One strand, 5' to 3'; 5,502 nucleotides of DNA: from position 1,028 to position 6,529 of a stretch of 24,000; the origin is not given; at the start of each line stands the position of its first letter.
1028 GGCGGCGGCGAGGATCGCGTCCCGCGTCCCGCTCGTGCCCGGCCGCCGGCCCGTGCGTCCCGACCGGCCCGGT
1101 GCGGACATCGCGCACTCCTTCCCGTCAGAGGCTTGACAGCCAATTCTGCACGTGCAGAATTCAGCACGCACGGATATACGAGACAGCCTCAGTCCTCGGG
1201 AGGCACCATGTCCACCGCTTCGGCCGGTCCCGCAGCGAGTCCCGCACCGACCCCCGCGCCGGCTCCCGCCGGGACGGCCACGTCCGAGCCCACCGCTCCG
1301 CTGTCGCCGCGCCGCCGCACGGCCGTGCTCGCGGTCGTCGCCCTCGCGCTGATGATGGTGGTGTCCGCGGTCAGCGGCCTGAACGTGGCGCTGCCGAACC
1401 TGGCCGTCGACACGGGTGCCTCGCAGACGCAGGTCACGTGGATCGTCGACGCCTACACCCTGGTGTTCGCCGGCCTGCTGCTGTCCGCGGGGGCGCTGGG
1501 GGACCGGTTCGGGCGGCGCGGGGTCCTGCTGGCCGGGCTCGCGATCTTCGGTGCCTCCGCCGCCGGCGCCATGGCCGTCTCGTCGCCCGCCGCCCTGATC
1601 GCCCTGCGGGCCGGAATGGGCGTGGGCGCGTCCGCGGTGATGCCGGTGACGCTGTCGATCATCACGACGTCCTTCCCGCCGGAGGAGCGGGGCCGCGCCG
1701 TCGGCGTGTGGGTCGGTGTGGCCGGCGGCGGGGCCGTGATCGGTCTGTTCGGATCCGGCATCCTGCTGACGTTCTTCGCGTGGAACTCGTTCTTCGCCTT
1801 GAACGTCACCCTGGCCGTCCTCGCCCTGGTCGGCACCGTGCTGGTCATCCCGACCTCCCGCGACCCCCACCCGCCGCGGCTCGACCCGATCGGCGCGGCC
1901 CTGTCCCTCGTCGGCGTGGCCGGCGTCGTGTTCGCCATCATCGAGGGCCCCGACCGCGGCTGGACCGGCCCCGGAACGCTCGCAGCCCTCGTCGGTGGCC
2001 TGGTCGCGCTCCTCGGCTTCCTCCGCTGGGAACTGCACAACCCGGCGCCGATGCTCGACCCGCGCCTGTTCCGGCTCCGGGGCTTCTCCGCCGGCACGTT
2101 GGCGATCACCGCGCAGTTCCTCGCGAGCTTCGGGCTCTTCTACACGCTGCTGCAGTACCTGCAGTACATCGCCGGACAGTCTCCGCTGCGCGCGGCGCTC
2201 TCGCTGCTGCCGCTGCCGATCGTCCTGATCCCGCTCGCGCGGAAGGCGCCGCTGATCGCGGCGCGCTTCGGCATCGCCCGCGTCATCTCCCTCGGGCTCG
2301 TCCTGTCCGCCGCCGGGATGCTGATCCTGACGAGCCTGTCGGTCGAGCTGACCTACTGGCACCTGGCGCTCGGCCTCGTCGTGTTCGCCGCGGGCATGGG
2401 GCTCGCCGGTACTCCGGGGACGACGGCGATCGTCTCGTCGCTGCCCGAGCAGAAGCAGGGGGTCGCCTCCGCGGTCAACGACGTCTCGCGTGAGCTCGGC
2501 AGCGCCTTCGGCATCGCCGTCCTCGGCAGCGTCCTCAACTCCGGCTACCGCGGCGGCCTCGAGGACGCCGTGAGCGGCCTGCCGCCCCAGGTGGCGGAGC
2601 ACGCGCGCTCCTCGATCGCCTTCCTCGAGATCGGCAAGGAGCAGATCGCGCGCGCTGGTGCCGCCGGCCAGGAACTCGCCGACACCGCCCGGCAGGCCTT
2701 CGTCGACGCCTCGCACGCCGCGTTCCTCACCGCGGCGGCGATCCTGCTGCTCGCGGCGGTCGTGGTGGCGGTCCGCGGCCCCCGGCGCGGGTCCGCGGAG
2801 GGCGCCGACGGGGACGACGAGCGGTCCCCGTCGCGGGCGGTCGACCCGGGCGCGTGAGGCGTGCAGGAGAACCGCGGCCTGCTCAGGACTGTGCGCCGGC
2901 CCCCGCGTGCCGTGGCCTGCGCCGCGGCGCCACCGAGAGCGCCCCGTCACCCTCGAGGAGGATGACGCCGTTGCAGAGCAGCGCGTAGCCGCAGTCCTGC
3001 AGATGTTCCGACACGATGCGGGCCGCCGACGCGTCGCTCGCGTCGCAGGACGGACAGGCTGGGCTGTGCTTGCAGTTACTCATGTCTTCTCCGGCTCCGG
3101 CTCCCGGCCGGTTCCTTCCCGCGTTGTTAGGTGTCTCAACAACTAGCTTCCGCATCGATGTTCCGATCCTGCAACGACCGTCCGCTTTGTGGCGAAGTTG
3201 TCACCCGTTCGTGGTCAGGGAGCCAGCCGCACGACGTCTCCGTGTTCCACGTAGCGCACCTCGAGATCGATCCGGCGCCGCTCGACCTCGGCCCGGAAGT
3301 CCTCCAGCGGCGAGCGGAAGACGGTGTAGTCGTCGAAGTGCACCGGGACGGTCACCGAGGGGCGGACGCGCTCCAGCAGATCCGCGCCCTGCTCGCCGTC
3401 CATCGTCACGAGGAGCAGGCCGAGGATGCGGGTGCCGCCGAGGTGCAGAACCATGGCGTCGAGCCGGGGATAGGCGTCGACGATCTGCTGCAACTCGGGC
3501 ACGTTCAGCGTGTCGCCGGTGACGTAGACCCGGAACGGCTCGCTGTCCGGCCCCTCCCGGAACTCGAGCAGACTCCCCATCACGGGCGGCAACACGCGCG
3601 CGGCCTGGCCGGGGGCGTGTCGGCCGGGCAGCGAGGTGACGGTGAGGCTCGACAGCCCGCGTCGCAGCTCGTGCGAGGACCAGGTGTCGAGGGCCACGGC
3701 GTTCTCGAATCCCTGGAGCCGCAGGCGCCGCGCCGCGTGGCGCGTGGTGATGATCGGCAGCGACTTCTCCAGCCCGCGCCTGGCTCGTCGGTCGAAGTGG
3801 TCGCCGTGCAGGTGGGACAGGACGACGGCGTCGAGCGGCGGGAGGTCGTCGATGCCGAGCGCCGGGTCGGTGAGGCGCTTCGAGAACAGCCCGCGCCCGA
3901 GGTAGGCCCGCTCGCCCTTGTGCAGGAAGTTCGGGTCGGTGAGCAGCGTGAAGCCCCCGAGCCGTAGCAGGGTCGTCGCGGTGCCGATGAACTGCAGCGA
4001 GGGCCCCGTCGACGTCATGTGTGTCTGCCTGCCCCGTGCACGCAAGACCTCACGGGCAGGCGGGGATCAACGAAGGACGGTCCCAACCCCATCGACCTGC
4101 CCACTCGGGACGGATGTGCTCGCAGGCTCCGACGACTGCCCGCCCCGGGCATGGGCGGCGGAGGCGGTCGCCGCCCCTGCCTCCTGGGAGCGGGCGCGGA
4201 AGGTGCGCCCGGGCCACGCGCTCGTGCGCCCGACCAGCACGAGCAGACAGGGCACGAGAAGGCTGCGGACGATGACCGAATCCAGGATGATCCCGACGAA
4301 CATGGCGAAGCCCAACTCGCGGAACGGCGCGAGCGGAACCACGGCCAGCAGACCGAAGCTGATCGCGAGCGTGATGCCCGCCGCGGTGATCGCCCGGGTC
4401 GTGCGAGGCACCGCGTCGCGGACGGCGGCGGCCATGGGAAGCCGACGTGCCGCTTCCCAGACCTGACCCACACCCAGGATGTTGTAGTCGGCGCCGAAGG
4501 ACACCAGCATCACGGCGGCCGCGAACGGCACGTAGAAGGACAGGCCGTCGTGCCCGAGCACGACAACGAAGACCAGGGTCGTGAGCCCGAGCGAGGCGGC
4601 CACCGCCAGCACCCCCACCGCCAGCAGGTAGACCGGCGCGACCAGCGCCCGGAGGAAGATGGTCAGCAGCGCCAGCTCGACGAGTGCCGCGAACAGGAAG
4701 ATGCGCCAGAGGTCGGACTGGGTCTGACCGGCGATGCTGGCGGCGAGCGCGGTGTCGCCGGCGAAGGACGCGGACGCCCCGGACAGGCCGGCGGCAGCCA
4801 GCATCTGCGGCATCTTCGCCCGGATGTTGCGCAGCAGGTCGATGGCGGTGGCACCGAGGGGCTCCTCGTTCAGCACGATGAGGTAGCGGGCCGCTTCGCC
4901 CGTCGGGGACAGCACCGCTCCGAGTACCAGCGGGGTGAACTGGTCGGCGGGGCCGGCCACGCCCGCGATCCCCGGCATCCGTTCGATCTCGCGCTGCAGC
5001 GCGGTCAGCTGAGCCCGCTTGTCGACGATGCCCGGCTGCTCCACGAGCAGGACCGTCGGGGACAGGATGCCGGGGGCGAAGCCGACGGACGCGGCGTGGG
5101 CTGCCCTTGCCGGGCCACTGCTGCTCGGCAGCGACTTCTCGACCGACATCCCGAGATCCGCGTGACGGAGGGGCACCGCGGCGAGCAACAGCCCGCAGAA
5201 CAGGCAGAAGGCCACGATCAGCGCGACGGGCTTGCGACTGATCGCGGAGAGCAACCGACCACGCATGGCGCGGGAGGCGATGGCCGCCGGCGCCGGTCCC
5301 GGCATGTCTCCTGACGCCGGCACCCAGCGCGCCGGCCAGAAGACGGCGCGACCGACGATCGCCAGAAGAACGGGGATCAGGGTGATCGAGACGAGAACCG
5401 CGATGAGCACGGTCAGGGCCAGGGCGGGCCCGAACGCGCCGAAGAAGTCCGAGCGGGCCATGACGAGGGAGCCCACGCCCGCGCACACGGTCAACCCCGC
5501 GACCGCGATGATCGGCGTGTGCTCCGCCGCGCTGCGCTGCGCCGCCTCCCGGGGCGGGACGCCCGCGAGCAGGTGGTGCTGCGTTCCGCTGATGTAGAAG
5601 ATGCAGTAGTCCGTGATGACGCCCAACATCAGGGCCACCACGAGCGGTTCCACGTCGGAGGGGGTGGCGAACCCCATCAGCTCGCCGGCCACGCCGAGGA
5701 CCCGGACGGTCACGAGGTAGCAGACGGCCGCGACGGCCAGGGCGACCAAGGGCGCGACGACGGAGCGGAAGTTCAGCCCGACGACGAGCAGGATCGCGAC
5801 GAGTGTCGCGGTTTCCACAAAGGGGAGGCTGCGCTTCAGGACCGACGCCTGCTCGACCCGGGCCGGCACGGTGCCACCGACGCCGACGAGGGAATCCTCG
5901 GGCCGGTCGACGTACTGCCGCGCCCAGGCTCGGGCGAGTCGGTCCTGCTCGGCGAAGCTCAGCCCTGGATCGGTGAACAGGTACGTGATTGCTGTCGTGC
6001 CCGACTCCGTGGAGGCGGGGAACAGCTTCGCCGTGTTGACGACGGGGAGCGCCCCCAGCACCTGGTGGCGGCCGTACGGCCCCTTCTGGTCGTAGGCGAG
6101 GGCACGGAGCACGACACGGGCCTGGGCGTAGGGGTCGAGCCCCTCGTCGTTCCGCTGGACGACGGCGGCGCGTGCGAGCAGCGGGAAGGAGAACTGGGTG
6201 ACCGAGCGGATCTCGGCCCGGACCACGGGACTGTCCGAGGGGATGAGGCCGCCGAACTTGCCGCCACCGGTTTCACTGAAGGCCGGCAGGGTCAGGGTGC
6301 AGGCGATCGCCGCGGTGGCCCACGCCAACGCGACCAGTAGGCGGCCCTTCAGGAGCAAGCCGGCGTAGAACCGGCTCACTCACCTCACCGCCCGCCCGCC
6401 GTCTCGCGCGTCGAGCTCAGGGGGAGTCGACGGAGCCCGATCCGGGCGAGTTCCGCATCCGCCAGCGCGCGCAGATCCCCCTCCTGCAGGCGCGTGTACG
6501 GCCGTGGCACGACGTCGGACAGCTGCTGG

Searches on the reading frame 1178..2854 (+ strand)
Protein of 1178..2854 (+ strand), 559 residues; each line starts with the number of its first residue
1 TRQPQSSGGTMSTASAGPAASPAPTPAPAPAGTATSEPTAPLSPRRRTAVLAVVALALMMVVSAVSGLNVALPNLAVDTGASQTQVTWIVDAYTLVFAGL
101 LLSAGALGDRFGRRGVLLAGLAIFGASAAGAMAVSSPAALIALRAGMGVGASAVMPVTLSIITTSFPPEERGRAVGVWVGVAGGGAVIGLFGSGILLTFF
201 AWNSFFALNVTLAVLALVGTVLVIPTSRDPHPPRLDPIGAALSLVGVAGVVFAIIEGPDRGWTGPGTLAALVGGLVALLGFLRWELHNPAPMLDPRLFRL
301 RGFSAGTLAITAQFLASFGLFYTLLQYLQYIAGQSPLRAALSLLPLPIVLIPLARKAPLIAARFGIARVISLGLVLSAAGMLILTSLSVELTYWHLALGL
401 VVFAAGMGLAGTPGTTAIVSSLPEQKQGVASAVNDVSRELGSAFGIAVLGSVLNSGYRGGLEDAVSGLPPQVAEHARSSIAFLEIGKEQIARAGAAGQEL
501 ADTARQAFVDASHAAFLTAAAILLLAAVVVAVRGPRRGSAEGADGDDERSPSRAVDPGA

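Call 9: search_protein_families(library=pfam, proteins=[window:1178-2854:+], max_evalue=0.001)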
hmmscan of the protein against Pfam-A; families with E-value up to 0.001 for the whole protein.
window:1178-2854:+ (559 aa): 2 families
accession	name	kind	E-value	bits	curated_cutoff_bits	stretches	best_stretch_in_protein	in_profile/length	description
PF07690.21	MFS_1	-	5e-42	144.5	33.4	1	55-445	2-346/347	Major Facilitator Superfamily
PF00083.30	Sugar_tr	-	9.5e-06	25.2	22.3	1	79-223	41-191/452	Sugar (and other) transporter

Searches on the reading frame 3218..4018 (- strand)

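Call 9: search_protein_families(library=pfam, proteins=[window:3218-4018:-], max_evalue=0.001)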
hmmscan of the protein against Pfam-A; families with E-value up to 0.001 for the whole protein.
window:3218-4018:- (267 aa): 2 families
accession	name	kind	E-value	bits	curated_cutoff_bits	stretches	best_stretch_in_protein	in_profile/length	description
PF12706.13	Lactamase_B_2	-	1.8e-17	64.1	27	1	47-228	16-200/200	Beta-lactamase superfamily domain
PF13483.12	Lactamase_B_3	-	4.5e-10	40.2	24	1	8-227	2-160/160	Beta-lactamase superfamily domain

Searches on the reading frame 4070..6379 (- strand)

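Call 9: search_protein_families(library=pfam, proteins=[window:4070-6379:-], max_evalue=0.001)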
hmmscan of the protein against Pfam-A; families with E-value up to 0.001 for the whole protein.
window:4070-6379:- (770 aa): 1 family
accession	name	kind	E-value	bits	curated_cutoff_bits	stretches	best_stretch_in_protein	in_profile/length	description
PF03176.21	MMPL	-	1.4e-68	231.7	20.5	2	48-351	5-312/333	MMPL family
